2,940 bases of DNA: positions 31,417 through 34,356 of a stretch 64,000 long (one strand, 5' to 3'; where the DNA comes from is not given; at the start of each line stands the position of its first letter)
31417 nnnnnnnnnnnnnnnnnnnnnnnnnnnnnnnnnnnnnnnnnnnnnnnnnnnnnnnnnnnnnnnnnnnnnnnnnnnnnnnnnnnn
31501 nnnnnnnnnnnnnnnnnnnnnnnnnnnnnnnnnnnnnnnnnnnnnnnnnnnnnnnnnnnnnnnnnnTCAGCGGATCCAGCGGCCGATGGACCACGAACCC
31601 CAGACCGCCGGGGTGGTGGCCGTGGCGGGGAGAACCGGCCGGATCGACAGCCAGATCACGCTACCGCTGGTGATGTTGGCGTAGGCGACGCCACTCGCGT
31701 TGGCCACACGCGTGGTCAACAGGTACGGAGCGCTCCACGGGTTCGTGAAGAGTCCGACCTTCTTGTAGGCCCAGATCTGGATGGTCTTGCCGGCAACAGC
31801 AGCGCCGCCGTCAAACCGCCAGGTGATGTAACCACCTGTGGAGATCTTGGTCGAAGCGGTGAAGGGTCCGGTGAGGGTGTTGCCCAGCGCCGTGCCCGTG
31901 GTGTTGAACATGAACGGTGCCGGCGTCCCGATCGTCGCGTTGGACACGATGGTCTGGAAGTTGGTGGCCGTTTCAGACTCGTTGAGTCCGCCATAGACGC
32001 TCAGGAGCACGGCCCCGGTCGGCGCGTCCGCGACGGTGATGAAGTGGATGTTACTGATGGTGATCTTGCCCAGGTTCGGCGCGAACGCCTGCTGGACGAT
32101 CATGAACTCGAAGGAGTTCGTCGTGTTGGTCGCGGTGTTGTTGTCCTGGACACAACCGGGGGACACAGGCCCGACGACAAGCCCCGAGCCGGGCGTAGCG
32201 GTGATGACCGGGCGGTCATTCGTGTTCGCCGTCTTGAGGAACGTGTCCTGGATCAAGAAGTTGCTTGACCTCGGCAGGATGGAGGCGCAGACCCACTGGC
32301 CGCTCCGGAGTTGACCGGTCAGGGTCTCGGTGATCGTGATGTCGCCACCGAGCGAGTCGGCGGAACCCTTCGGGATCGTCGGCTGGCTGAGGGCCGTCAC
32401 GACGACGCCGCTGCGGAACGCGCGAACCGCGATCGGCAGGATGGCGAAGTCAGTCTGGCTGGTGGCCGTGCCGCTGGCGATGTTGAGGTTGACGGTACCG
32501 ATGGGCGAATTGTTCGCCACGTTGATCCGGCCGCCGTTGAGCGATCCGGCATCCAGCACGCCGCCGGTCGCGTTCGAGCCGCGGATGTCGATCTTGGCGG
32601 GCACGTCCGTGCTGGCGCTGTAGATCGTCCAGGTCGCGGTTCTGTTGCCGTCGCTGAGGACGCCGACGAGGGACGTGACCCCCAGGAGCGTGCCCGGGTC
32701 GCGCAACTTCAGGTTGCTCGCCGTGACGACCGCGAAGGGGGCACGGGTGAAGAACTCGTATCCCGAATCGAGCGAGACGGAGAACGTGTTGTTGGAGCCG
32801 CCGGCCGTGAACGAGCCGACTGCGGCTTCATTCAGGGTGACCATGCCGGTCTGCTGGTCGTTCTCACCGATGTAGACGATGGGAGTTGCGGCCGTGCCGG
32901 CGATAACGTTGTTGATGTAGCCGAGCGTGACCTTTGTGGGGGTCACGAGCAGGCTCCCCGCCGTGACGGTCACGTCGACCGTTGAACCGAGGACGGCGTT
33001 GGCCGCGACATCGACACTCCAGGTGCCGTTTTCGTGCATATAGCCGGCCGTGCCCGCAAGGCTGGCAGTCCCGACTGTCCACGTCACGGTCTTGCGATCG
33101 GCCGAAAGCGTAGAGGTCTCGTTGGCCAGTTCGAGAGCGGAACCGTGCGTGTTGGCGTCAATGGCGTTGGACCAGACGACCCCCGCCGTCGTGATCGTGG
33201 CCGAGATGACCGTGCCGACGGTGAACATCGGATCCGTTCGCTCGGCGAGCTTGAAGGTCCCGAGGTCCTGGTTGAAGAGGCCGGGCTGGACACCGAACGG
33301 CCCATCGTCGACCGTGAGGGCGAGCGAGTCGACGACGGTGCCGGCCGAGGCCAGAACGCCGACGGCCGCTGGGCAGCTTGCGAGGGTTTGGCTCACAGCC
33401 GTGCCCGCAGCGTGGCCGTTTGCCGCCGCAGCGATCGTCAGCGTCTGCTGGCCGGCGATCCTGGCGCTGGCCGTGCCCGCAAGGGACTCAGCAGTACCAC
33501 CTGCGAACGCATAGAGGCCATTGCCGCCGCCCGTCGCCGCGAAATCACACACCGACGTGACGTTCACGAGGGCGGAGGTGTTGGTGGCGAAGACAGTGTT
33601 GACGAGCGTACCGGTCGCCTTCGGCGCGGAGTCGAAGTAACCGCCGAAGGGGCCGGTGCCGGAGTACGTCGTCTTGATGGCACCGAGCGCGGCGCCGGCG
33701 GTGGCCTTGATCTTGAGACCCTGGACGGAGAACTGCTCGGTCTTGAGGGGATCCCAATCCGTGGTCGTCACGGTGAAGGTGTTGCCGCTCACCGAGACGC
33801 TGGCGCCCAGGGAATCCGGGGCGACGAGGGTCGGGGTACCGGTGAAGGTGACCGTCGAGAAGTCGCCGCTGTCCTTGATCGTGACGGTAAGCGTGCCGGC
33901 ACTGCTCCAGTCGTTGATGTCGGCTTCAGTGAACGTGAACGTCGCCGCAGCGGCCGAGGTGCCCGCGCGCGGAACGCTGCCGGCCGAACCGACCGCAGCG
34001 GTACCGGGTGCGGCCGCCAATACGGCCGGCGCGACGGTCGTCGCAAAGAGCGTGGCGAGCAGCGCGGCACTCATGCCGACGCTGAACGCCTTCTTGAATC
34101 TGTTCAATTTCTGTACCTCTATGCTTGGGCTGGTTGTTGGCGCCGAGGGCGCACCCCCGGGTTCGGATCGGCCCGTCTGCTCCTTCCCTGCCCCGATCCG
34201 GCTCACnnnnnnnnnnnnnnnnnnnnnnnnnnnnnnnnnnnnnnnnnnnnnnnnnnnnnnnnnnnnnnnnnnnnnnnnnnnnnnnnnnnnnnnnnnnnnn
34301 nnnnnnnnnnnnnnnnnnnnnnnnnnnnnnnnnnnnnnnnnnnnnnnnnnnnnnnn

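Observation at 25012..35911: ECF sigma / anti-sigma pair heading a co-directional block of four secreted proteins that share a C-terminal domain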

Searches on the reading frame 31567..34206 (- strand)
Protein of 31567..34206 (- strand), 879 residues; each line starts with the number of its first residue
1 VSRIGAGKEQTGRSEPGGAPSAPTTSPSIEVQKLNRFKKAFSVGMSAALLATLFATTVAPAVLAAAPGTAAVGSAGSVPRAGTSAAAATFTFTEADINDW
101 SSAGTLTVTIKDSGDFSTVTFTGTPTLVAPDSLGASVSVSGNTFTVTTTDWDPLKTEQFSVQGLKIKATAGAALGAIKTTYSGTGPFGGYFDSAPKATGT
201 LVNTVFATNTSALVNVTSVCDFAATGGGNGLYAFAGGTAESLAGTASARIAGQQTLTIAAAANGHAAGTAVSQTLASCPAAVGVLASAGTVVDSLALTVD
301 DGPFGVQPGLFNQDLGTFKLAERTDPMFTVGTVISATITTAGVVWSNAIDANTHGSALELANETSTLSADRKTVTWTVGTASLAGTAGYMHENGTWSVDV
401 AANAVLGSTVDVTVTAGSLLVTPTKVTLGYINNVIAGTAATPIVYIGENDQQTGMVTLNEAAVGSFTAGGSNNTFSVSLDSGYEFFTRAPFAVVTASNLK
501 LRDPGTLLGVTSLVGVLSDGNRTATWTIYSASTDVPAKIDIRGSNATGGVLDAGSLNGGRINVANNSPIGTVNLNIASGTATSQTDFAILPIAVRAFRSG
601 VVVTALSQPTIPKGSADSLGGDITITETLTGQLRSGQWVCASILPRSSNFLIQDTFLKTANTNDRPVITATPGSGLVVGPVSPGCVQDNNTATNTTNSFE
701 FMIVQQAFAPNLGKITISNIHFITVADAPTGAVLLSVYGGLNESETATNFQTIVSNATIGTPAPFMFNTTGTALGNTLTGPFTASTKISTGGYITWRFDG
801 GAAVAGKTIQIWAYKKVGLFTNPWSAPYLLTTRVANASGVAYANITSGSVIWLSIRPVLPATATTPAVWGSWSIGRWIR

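Call 3: search_protein_families(library=pfam, proteins=[window:31567-34206:-], max_evalue=0.1)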
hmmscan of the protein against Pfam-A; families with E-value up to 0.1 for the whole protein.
window:31567-34206:- (879 aa): 0 families

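Call 4: search_protein_families(library=ncbifam, proteins=[window:31567-34206:-], max_evalue=0.1)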
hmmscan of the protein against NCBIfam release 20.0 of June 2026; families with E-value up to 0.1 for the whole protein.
window:31567-34206:- (879 aa): 0 families

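Call 13: find_homologous_proteins(query=window:31567-34107:-, max_evalue=0.001)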
Query window:31567-34107:- (846 aa): 40 proteins with E <= 0.001 among 8000 candidates.
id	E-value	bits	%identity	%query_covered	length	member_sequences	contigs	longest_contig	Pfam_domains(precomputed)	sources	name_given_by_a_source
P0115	0.0e+0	1791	100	100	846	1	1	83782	-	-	-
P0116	0.0e+0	1264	75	100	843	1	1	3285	-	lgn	-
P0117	0.0e+0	1134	70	98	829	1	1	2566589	-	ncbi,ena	-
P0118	0.0e+0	1125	77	86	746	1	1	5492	-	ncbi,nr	ncbi:MAG: hypothetical protein HY262_13525, partial [Chloroflexi bacterium]|nr:hypothetical protein 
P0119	0.0e+0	1111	68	100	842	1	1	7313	-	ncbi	-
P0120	0.0e+0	1044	66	99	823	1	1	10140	-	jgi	jgi:hypothetical protein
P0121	0.0e+0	1027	65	99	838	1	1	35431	-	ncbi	-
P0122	8.2e-147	509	44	100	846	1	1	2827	-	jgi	jgi:hypothetical protein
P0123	9.8e-128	446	43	96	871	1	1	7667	-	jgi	jgi:hypothetical protein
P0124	2.5e-120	421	41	99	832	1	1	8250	-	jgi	jgi:hypothetical protein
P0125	7.4e-119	416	39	100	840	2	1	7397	-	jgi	jgi:hypothetical protein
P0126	1.7e-116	409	40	100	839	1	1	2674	-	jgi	-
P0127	2.5e-112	395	39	91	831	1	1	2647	-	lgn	-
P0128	2.1e-111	392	40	100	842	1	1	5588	-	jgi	-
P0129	2.4e-110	388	42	97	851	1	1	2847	-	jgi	jgi:hypothetical protein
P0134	1.8e-104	369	39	100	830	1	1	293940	-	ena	-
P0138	2.7e-100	355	37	100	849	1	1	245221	-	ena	-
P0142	1.8e-95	339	38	93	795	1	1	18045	-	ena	-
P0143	3.4e-95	338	39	100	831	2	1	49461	-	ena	-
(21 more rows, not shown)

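Call 14: find_encoding_contigs(protein=P0117, flank=10000, max_places=3)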
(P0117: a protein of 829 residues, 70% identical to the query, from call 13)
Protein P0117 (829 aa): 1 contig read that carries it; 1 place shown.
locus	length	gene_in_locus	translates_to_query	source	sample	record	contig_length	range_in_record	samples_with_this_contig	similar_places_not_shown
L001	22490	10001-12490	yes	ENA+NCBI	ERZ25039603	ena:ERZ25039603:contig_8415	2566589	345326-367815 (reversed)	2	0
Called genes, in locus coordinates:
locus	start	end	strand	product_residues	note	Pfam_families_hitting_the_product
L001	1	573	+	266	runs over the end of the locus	PF03255:ACCA, PF01039:Carboxyl_trans, PF06833:MdcE (weak)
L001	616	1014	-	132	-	-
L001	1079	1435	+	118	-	PF00364:Biotin_lipoyl (weak)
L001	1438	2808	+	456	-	PF00289:Biotin_carb_N, PF02222:ATP-grasp (weak), PF02786:CPSase_L_D2, PF07478:Dala_Dala_lig_C (weak), PF02785:Biotin_carb_C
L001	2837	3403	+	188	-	PF22817:ApeP-like, PF07977:FabA, PF22818:ApeI-like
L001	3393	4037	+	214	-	PF12850:Metallophos_2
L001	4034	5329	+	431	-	PF00109:ketoacyl-synt, PF00108:Thiolase_N (faint), PF02801:Ketoacyl-synt_C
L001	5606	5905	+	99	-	PF00364:Biotin_lipoyl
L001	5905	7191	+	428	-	PF08545:ACP_syn_III, PF08541:ACP_syn_III_C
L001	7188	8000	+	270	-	PF00106:adh_short, PF08659:KR, PF13561:adh_short_C2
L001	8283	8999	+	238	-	PF04542:Sigma70_r2, PF08281:Sigma70_r4_2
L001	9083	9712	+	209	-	PF13490:zf-HC2 (weak)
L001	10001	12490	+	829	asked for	-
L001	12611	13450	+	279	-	-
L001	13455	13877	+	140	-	-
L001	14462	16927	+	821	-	-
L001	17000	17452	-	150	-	-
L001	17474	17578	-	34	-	-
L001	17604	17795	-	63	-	-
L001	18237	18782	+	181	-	PF01850:PIN (weak)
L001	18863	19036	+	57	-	PF18924:DUF5674 (weak)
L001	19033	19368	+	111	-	-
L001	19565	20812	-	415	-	PF01946:Thi4 (weak), PF01266:DAO, PF13450:NAD_binding_8 (weak)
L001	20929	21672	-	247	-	-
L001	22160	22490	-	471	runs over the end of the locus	PF01566:Nramp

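Call 15: find_encoding_contigs(protein=P0138, flank=10000, max_places=3)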
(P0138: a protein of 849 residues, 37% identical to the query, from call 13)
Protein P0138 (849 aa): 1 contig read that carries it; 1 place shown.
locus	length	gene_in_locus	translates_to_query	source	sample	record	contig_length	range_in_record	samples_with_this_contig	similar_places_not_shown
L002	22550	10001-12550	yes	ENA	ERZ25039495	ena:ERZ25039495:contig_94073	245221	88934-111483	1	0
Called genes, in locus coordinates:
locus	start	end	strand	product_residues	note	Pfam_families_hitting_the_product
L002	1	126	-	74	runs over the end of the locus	-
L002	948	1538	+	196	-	PF00374:NiFeSe_Hases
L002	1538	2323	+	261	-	PF01292:Ni_hydr_CYTB, PF14358:DUF4405 (faint)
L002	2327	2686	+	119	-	-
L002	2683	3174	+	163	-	PF01750:HycI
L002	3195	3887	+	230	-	PF02223:Thymidylate_kin, PF13521:AAA_28 (weak)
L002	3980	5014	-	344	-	-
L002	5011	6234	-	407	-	PF19077:Big_13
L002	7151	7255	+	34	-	-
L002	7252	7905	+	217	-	-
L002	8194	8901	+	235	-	PF04542:Sigma70_r2, PF08281:Sigma70_r4_2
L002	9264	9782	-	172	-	-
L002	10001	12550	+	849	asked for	-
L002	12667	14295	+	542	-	PF04151:PPC (weak), PF13205:Big_5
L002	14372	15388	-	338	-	PF00990:GGDEF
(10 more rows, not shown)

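Call 16: find_encoding_contigs(protein=P0134, flank=10000, max_places=3)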
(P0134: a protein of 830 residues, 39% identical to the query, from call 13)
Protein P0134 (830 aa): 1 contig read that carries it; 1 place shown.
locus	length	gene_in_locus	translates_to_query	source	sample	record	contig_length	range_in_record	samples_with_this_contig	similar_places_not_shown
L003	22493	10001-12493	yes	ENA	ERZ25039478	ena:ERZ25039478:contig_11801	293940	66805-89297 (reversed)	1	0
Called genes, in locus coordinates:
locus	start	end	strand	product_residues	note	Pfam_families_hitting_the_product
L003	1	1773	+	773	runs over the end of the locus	PF01039:Carboxyl_trans, PF03255:ACCA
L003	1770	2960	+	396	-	PF00289:Biotin_carb_N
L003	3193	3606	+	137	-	PF07977:FabA, PF22818:ApeI-like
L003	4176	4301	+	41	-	-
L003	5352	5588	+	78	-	PF02801:Ketoacyl-synt_C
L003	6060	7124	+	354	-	PF00364:Biotin_lipoyl (faint), PF08545:ACP_syn_III, PF08541:ACP_syn_III_C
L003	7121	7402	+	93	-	-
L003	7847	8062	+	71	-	PF00106:adh_short, PF13561:adh_short_C2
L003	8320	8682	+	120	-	PF04542:Sigma70_r2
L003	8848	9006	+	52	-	-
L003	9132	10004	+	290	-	PF13490:zf-HC2 (weak)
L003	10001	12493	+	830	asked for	-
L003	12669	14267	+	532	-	PF13205:Big_5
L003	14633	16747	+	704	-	-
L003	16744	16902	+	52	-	-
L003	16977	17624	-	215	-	PF01566:Nramp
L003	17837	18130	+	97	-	-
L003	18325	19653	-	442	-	PF05239:PRC (faint), PF03448:MgtE_N, PF14841:FliG_M (faint), PF00571:CBS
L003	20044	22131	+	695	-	PF01590:GAF (weak), PF13185:GAF_2, PF01590:GAF, PF13185:GAF_2, PF13492:GAF_3, PF01590:GAF (weak), PF13185:GAF_2, PF00990:GGDEF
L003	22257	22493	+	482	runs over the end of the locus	PF13492:GAF_3 (faint), PF00990:GGDEF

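Call 47: find_related_loci(query=A5, collection=metagenome_contigs, flank=6000)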
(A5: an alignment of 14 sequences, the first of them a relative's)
Query A5 (846 aa) in metagenome_contigs; peptide patterns used: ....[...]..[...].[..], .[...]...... (x = any residue, [..] = any of these).
122 stretches matched a pattern; 14 encode a relative of the query (tblastn E <= 1e-3); 14 distinct loci.
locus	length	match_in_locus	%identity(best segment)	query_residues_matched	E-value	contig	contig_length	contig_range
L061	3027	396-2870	42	39-845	1e-139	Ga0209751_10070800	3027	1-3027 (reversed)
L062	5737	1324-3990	36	4-845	3e-108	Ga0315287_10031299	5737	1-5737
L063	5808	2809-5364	38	4-836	8e-107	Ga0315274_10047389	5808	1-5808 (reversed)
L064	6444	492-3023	37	1-846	2e-94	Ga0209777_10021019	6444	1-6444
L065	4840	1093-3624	37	1-846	2e-94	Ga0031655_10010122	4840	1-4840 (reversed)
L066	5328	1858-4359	36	19-840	1e-93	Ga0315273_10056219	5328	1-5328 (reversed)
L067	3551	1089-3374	39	41-807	7e-94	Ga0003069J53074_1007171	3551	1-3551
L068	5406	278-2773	35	21-840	3e-92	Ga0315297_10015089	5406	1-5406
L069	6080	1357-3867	36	1-807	4e-87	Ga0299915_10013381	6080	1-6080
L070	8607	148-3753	40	5-845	2e-85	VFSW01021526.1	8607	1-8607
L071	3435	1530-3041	37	334-846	1e-60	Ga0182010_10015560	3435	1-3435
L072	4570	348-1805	37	334-827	7e-60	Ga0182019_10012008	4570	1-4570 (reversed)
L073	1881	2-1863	42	219-845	2e-51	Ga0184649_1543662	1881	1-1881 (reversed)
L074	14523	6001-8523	38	5-844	5e-101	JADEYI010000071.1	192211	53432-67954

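Call 54: predict_structure(alignment_id=A3)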
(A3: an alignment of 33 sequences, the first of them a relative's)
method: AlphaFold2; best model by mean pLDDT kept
length: 846 residues; sequences in the alignment: 33
mean_pLDDT: 82.2   pTM: 0.46
mean pLDDT of the five models: 82.2, 82.0, 81.8, 79.5, 77.8
residues with pLDDT >= 90: 264; 70-90: 457; 50-70: 86; < 50: 39
segments of 3 or more residues with pLDDT < 50: 1-31, 204-206, 709-711
pLDDT, mean of each block of 10 residues (from residue 1): 41 40 36 72 89 91 83 94 93 88 93 90 88 93 89 80 79 84 82 81 62 82 81 83 66 87 88 80 92 86 94 94 83 96 91 86 86 81 90 82 79 90 85 62 87 95 90 87 92 88 92 92 93 79 77 77 82 83 85 85 86 62 74 85 87 62 81 82 91 82 74 71 80 72 81 84 84 85 75 90 83 87 85 80 86
secondary structure, 60 per line:
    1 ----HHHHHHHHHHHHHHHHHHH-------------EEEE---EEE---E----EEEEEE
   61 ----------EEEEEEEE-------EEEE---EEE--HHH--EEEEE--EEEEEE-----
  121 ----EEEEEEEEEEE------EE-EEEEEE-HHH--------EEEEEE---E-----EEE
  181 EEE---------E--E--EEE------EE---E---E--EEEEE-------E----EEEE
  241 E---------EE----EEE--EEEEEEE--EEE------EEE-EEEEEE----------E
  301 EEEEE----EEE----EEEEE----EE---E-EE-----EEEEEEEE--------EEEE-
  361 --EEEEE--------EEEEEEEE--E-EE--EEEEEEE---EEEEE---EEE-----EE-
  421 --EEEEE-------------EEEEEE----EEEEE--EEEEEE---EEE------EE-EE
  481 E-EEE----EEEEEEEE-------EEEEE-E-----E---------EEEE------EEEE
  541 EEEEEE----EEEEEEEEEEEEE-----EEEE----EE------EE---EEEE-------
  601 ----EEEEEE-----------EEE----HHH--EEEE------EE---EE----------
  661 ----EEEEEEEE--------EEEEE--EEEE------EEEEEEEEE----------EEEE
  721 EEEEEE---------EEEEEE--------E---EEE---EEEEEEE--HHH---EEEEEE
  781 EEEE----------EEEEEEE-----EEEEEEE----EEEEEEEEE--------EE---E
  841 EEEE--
elements in order (helices of 4 or more, strands of 3 or more residues): H5-23 E37-40 E44-46 E55-60 E71-78 E86-89 E93-95 E103-107 E110-115 E125-135 E145-150 E163-168 E178-183 E199-201 E220-224 E237-241 E257-259 E262-268 E271-273 E280-282 E284-289 E300-305 E310-312 E317-321 E340-347 E356-359 E363-367 E376-383 E392-398 E402-406 E410-412 E423-427 E441-446 E451-455 E458-463 E467-469 E479-481 E483-485 E490-497 E505-509 E527-530 E537-546 E551-563 E569-572 E590-593 E605-610 E622-624 E634-637 E665-672 E681-685 E688-691 E698-706 E717-726 E736-741 E754-756 E760-766 E775-784 E795-801 E807-813 E818-826 E840-844

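Call 61: fold_search(model_id=the predicted structure, library=pdb)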
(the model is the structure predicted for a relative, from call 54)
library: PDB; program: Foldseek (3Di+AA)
matches with E <= 10: 1601; with E <= 0.001: 179
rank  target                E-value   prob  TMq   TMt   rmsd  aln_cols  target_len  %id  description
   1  8beg_A                2.3e-14  1.00  0.18  0.22  22.1       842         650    9  Structure of Ig-like domains from PrgB (released 2022-11-30)
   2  8beg_B                2.7e-14  1.00  0.17  0.20  21.3       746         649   10  Structure of Ig-like domains from PrgB (released 2022-11-30)
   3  9ijj_4G               8.3e-10  1.00  0.10  0.04  48.9       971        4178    9  In situ structure of the central apparatus in mouse sperm axoneme. (released 2025-06-04)
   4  9ijj_4H               3.0e-09  0.99  0.10  0.03  51.2      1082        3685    8  In situ structure of the central apparatus in mouse sperm axoneme. (released 2025-06-04)
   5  7ptp_A                5.1e-09  1.00  0.16  0.17  23.9       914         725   10  In-situ structure of pentameric S-layer protein (released 2021-12-15)
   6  4mmx_A                2.8e-08  1.00  0.18  0.17  30.6       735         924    9  Integrin AlphaVBeta3 ectodomain bound to the tenth domain of Fibronectin (released 2014-03-26)
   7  3qe5_A                4.1e-08  1.00  0.17  0.25  16.6       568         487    9  Complete structure of Streptococcus mutans Antigen I/II carboxy-terminus (released 2011-04-20)
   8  8t2v_A                4.3e-08  1.00  0.18  0.17  35.8       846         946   10  Cryo-EM Structures of Full-length Integrin alphaIIbbeta3 in Native Lipids (released 2023-07-26)
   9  7usl_A                5.1e-08  1.00  0.21  0.21  22.1       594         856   10  Integrin alphaM/beta2 ectodomain in complex with adenylate cyclase toxin RTX751 and M1F5 Fab (released 2022-08-17)
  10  6tav_C                5.9e-08  1.00  0.14  0.10  52.9       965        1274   10  Crystal structure of endopeptidase-induced alpha2-macroglobulin (released 2021-05-12)
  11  7l0o_A                6.2e-08  1.00  0.17  0.25  15.6       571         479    8  Streptococcus gordonii C123 Domain(s)-Structural and Functional Analysis (released 2021-09-08)
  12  3ije_A                7.4e-08  1.00  0.19  0.18  32.3       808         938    9  Crystal structure of the complete integrin alhaVbeta3 ectodomain plus an Alpha/beta transmembrane fragment (released 2009-09-29)
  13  6e3f                  7.8e-08  1.00  0.17  0.25  16.5       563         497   10  The structure of the C-terminal domains (C123) of Streptococcus intermedius antigen I/II (Pas) (released 2019-07-17)
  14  7usm_A                1.2e-07  1.00  0.21  0.21  33.6       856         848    9  Integrin alphaM/beta2 ectodomain (released 2022-08-17)
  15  1e07                  1.2e-07  1.00  0.12  0.14  28.8       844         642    8  Model of human carcinoembryonic antigen by homology modelling and curve-fitting to experimental solution scattering data (released 2000-07-04)
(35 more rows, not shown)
